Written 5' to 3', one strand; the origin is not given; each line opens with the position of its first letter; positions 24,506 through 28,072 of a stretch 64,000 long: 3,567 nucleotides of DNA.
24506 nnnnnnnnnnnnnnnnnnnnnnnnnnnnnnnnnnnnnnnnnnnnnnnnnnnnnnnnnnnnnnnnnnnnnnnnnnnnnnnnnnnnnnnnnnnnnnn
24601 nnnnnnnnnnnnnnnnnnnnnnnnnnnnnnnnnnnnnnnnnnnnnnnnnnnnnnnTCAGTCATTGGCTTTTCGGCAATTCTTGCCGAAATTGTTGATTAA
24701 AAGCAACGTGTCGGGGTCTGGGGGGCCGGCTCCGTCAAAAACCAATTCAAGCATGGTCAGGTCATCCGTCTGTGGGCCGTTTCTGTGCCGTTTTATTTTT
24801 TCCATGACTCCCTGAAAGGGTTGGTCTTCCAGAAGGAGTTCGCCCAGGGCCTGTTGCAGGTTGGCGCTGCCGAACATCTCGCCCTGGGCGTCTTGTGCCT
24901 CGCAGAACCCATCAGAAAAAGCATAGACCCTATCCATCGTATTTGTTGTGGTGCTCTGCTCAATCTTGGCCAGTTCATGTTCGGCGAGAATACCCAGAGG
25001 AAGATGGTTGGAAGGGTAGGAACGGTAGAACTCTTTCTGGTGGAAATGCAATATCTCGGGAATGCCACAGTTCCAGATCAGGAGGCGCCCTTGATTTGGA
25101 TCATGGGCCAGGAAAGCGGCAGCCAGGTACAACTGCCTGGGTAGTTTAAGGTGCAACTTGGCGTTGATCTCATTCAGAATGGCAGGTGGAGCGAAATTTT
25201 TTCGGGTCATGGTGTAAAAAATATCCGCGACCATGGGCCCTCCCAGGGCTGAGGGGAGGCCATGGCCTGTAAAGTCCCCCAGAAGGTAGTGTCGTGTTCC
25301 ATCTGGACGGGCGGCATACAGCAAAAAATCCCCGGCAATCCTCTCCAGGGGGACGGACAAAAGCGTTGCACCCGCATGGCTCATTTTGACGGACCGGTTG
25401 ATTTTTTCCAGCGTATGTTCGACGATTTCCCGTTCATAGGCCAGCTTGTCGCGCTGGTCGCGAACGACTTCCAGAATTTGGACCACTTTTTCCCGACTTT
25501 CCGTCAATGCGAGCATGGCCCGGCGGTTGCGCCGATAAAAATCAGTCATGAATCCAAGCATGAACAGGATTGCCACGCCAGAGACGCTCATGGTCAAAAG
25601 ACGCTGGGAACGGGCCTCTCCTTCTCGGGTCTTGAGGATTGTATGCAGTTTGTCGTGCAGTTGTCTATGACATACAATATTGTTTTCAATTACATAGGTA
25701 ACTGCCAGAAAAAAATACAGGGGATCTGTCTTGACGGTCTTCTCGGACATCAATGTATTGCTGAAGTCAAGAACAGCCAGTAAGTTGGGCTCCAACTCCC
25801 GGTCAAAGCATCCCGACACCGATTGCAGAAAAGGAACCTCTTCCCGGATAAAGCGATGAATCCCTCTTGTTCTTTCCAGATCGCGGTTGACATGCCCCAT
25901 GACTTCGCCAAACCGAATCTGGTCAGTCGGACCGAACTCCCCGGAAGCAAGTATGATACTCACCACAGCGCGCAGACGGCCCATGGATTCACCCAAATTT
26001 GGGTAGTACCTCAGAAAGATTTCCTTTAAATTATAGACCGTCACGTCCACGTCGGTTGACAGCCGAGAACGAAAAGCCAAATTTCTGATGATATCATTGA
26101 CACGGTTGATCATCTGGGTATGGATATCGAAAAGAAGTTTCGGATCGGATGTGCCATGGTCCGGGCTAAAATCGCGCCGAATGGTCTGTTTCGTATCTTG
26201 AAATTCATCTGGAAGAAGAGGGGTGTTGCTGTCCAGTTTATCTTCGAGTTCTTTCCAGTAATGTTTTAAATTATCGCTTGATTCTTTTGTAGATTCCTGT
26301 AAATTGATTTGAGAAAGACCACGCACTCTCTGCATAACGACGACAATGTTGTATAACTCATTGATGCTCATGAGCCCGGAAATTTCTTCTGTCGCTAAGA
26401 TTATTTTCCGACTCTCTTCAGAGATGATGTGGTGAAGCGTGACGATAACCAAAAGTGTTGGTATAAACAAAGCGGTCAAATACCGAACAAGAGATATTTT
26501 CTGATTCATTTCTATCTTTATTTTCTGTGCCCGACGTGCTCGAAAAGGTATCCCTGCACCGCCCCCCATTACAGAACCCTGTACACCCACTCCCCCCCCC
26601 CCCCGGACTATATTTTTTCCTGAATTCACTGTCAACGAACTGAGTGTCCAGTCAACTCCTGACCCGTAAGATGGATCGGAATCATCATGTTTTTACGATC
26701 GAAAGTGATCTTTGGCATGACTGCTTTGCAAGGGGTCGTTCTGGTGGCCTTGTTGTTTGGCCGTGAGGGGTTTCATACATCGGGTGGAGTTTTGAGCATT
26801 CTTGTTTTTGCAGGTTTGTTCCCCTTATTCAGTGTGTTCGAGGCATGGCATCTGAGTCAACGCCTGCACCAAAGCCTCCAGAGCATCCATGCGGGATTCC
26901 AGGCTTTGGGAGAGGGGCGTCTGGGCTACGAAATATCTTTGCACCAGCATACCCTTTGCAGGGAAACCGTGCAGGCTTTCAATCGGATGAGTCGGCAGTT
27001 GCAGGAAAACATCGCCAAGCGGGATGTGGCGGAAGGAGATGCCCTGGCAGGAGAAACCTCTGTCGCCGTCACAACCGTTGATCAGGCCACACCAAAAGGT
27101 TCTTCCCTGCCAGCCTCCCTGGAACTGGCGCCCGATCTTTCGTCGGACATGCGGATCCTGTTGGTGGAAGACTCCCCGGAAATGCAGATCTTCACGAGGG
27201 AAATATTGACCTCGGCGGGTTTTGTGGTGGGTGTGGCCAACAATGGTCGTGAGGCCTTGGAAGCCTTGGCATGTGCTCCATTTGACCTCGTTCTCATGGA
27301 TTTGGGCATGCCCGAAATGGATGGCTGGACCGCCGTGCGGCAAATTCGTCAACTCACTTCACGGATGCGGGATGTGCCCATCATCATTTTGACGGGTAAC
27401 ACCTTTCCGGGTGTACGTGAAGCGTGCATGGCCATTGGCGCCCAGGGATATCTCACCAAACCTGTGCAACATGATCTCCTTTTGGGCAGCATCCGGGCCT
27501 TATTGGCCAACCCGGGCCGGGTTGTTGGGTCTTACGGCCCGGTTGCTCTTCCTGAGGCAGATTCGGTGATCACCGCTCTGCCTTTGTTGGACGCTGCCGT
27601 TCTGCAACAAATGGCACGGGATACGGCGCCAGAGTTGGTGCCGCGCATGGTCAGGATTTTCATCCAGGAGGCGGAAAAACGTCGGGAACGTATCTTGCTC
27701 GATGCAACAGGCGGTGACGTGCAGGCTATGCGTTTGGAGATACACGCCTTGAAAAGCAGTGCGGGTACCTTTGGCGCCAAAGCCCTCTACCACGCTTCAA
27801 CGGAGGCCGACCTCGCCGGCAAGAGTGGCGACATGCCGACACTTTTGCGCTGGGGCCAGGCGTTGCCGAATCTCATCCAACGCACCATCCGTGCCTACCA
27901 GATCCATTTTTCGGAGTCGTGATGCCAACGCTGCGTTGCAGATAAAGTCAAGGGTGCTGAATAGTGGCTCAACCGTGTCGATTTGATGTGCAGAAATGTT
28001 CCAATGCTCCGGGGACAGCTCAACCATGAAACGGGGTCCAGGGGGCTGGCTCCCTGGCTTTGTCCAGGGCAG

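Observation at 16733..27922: MCP-less chemosensory-like phosphorelay with embedded CheC and a c-di-GMP output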

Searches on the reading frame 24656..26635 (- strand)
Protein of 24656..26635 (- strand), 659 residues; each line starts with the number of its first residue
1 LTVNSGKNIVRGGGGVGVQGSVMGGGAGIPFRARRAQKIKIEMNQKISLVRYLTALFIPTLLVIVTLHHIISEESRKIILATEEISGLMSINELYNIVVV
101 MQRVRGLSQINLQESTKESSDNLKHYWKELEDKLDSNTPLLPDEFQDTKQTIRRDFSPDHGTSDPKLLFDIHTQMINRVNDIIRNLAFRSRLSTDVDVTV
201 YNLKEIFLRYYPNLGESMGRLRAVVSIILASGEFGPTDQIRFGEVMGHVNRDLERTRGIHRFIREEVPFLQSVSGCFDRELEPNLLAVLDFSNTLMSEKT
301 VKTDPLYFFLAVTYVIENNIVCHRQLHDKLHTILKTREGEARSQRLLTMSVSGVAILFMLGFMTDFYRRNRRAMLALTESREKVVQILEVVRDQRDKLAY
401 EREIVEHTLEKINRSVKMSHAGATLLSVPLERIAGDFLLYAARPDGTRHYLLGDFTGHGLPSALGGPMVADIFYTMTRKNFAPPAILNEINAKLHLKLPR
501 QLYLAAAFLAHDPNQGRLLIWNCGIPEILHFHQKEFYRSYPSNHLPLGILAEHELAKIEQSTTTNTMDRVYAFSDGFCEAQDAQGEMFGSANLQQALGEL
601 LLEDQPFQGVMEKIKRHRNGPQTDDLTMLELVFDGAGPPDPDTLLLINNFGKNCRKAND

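Call 3: search_protein_families(library=pfam, proteins=[window:24656-26635:-], max_evalue=0.01)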
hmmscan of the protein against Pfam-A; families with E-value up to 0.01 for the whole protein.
window:24656-26635:- (659 aa): 1 family
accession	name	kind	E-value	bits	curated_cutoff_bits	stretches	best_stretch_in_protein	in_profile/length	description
PF07228.17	SpoIIE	-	5.5e-31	108.4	25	1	445-631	2-189/192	Stage II sporulation protein E (SpoIIE)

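Call 7: search_protein_families(library=ncbifam, proteins=[window:24656-26635:-], max_evalue=0.001)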
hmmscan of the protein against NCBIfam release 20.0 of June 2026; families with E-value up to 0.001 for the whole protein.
window:24656-26635:- (659 aa): 0 families

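Call 64: find_homologous_proteins(query=window:24659-26509:-, max_evalue=0.00001)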
Query seq(617 aa) (617 aa): 28 proteins with E <= 0.00001 among 8000 candidates.
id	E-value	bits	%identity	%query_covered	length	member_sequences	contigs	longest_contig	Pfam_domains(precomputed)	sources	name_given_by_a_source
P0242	0.0e+0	1300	100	93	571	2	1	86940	PF07228.18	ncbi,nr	ncbi:MAG: serine/threonine-protein phosphatase [Magnetococcales bacterium]|nr:serine/threonine-prote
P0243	4.9e-212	724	56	93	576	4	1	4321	PF07228.18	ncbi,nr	ncbi:MAG: serine/threonine-protein phosphatase [Magnetococcales bacterium]|nr:serine/threonine-prote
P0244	1.8e-177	610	58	76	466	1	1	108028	PF07228.18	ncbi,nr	ncbi:MAG: serine/threonine-protein phosphatase [Magnetococcales bacterium]|nr:serine/threonine-prote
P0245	6.5e-174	598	62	69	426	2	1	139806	PF07228.18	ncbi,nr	ncbi:MAG: serine/threonine-protein phosphatase [Magnetococcales bacterium]|nr:serine/threonine-prote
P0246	1.1e-157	544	45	93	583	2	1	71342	PF07228.18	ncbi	-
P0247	3.1e-55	206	42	43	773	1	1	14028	PF13185.13,PF02743.25,PF21623.4,PF07228.18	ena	-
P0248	1.1e-53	201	37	48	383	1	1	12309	PF00072.31,PF07228.18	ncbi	-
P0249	3.0e-52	196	41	38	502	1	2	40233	PF08448.17,PF00072.31,PF07228.18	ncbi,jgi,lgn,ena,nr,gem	ncbi:MAG: response regulator receiver protein [Magnetococcales bacterium]|nr:response regulator rece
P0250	1.2e-50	191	41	41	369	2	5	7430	PF00072.31,PF07228.18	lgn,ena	-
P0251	1.3e-49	187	41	39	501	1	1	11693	PF08448.17,PF00072.31,PF07228.18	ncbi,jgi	jgi:PAS domain S-box-containing protein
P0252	5.6e-49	185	40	40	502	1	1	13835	PF00072.31,PF07228.18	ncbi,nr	ncbi:MAG: fused response regulator/phosphatase [Magnetococcales bacterium]|nr:fused response regulat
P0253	1.1e-48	184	39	41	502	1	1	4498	PF00072.31,PF07228.18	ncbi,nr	ncbi:MAG: fused response regulator/phosphatase [Magnetococcales bacterium]|nr:fused response regulat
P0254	4.5e-48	182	38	40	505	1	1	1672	PF00072.31,PF07228.18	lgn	-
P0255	8.2e-48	182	37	40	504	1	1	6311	PF00072.31,PF07228.18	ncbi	ncbi:MAG: fused response regulator/phosphatase [Magnetococcus sp. YQC-5]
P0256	7.3e-47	178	40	42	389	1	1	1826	PF00072.31,PF07228.18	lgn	-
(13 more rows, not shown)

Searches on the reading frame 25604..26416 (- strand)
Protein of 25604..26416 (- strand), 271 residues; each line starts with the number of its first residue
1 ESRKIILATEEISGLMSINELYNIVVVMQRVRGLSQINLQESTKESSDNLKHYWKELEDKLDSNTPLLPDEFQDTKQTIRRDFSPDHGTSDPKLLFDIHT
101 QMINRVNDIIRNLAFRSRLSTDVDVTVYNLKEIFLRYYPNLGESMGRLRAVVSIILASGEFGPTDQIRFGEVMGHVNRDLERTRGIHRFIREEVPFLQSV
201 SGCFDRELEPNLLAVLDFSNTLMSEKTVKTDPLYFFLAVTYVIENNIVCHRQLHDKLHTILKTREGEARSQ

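Call 73: predict_structure(alignment_id=A2)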
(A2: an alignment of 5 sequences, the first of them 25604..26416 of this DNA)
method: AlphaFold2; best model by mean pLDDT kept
length: 271 residues; sequences in the alignment: 5
mean_pLDDT: 81.9   pTM: 0.80
mean pLDDT of the five models: 81.9, 77.2, 70.8, 69.0, 51.3
residues with pLDDT >= 90: 33; 70-90: 209; 50-70: 28; < 50: 1
segments of 3 or more residues with pLDDT < 50: none
pLDDT, mean of each block of 10 residues (from residue 1): 76 86 90 84 87 93 81 91 76 84 89 70 64 65 86 81 85 88 80 79 85 89 73 84 86 83 80 71
secondary structure, 60 per line:
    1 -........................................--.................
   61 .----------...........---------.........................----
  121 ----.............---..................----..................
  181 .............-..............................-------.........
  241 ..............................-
elements in order: H2-41 H44-61 H72-82 H92-116 H125-137 H141-158 H163-193 H195-224 H232-270

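Call 75: fold_search(model_id=the predicted structure, library=pdb)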
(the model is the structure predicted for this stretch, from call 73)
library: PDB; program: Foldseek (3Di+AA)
matches with E <= 10: 298; with E <= 0.001: 0
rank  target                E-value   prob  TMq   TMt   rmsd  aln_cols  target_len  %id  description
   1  4akk_A                3.6e-03  1.00  0.59  0.46   6.3       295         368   12  Structure of the NasR transcription antiterminator (released 2012-06-20)
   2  4akk_B                4.0e-03  1.00  0.63  0.49   6.5       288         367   12  Structure of the NasR transcription antiterminator (released 2012-06-20)
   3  7jh5_B                1.0e-01  0.63  0.25  0.25  12.5       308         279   13  Co-LOCKR: de novo designed protein switch (released 2020-09-02)
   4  7jh5_A                2.8e-01  0.47  0.28  0.27  11.6       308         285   13  Co-LOCKR: de novo designed protein switch (released 2020-09-02)
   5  5vxk_A                3.6e-01  0.20  0.20  0.19  18.6       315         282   11  2.55 A resolution structure of IpaD from Shigella flexneri in complex with single-domain antibody JMK-H2 (released 2017-08-30)
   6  5vxj_E                3.9e-01  0.38  0.28  0.28  17.6       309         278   11  2.50 A resolution structure of IpaD from Shigella flexneri in complex with single-domain antibody JMK-E3 (released 2017-08-30)
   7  5vxj_A                4.5e-01  0.18  0.21  0.21  17.1       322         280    9  2.50 A resolution structure of IpaD from Shigella flexneri in complex with single-domain antibody JMK-E3 (released 2017-08-30)
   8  7zjr                  4.9e-01  0.18  0.20  0.21  25.1       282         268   13  X-ray structure of the periplasmic region of PilJ from P. aeruginosa (released 2022-04-27)
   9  8gk7_A                5.6e-01  0.15  0.21  0.12  22.9       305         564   13  MsbA bound to cerastecin C (released 2024-04-24)
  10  3o01_B                5.6e-01  0.13  0.20  0.20  19.3       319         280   12  The Crystal Structure of the Salmonella Type III Secretion System Tip Protein SipD in Complex with Deoxycholate (released 2010-11-17)
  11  5vxm_A                5.9e-01  0.18  0.21  0.23  14.3       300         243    9  2.05 A resolution structure of IpaD from Shigella flexneri in complex with single-domain antibody 20ipaD (released 2017-08-30)
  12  8r5s_E                5.9e-01  0.15  0.20  0.23  24.0       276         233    8  t113 - De-novo designed soluble homotetramer (released 2024-11-27)
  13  5vxj_C                6.2e-01  0.16  0.21  0.21  17.8       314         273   11  2.50 A resolution structure of IpaD from Shigella flexneri in complex with single-domain antibody JMK-E3 (released 2017-08-30)
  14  9hfk_A                6.4e-01  0.33  0.27  0.29  14.1       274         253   10  Cryo-EM structure of the freshwater actinorhodopsin, Rhodoluna lacicola (RlActR) (released 2026-03-18)
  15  7cbc_A                6.4e-01  0.18  0.24  0.22  13.6       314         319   13  Crystal structure of a de novo designed switch protein caging a hemagglutinin binder (released 2020-12-23)
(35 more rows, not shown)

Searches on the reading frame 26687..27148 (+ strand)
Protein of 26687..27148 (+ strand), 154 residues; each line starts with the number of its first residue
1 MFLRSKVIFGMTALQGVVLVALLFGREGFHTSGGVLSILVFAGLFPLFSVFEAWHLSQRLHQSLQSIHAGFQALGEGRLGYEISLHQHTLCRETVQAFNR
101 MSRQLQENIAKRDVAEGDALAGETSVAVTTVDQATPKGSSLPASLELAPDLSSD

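Call 43: search_protein_families(library=pfam, proteins=[window:26687-27148:+], max_evalue=1)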
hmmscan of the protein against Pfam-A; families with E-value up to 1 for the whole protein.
seq(154 aa): 1 family
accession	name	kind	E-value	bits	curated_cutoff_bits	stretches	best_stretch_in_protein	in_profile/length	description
PF00672.30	HAMP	-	0.0077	17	25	0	93-107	39-53/53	HAMP domain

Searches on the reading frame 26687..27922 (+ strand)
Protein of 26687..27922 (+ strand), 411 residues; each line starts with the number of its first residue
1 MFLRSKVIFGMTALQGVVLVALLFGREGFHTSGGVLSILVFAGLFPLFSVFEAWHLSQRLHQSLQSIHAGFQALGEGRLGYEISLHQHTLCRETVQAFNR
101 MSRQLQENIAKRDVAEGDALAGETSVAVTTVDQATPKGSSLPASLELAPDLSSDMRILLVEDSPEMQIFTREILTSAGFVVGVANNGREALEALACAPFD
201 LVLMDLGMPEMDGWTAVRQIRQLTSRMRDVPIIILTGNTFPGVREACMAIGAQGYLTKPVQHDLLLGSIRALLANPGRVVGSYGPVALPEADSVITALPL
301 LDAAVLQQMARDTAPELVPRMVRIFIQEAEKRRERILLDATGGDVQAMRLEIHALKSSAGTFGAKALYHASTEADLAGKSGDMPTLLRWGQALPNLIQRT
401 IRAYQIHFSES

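Call 3: search_protein_families(library=pfam, proteins=[window:26687-27922:+], max_evalue=0.01)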
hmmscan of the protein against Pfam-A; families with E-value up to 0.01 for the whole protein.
window:26687-27922:+ (411 aa): 2 families
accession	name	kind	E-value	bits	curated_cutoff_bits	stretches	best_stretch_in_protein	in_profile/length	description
PF00072.30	Response_reg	-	1.4e-26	93.3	30.2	1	157-269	1-110/111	Response regulator receiver domain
PF01627.28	Hpt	-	1.5e-10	41.6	24.6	1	320-399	1-80/84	Hpt domain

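Call 7: search_protein_families(library=ncbifam, proteins=[window:26687-27922:+], max_evalue=0.001)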
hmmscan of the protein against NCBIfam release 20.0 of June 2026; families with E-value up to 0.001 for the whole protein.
window:26687-27922:+ (411 aa): 96 families (the best 25 are shown)
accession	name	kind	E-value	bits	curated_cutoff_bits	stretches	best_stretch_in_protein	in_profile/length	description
TIGR02956.1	TMAO_torS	equivalog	2.1e-24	85.7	676.5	1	154-384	701-946/967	TMAO reductase system sensor histidine kinase/response regulator TorS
NF011874.0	PRK15347.1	equivalog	1.7e-21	76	852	1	154-266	690-803/921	two component system sensor kinase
NF008302.0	PRK11091.1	equivalog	3.9e-21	74.9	838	1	152-375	523-740/779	aerobic respiration two-component sensor histidine kinase ArcB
NF008318.0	PRK11107.1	equivalog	5e-21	74.5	890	1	143-367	656-875/920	two-component sensor histidine kinase BarA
NF045991.1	RespRegCtrARhodob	equivalog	2.4e-19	70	350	1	155-273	1-116/224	response regulator transcription factor CtrA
NF008099.0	PRK10841.1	equivalog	3.8e-19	68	920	1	137-267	807-934/949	two-component system sensor histidine kinase RcsC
TIGR01387.1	cztR_silR_copR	subfamily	6.7e-18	65.1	279.2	1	157-274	1-115/218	heavy metal response regulator transcription factor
NF012023.0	PRK15479.1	equivalog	1.4e-17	64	337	1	155-274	1-117/224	transcriptional regulator TctD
NF051850.1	RespRegRprY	equivalog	1.5e-17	63.8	370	1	153-274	3-121/234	response regulator transcription factor RprY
NF007346.1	PRK09836.1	equivalog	9.2e-16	58.3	420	1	155-275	1-118/227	copper/silver response regulator transcription factor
NF007135.0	PRK09581.1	equivalog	9.5e-16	57.6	474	1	156-272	4-119/457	PleD family two-component system response regulator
NF041733.1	resp_reg_CseB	equivalog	1.5e-15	57.2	350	1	156-279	2-121/228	two-component system response regulator CseB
NF038297.2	hybrid_HK_HrmK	equivalog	1.7e-15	56.7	725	1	147-265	486-600/607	hybrid histidine kinase/response regulator HrmK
NF001965.0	PRK00742.1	subfamily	3.2e-15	56.2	293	1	154-261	3-110/357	chemotaxis-specific protein-glutamate methyltransferase CheB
NF041734.1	resp_reg_RppA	equivalog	3.4e-15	56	250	1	155-273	1-118/229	two-component system response regulator RppA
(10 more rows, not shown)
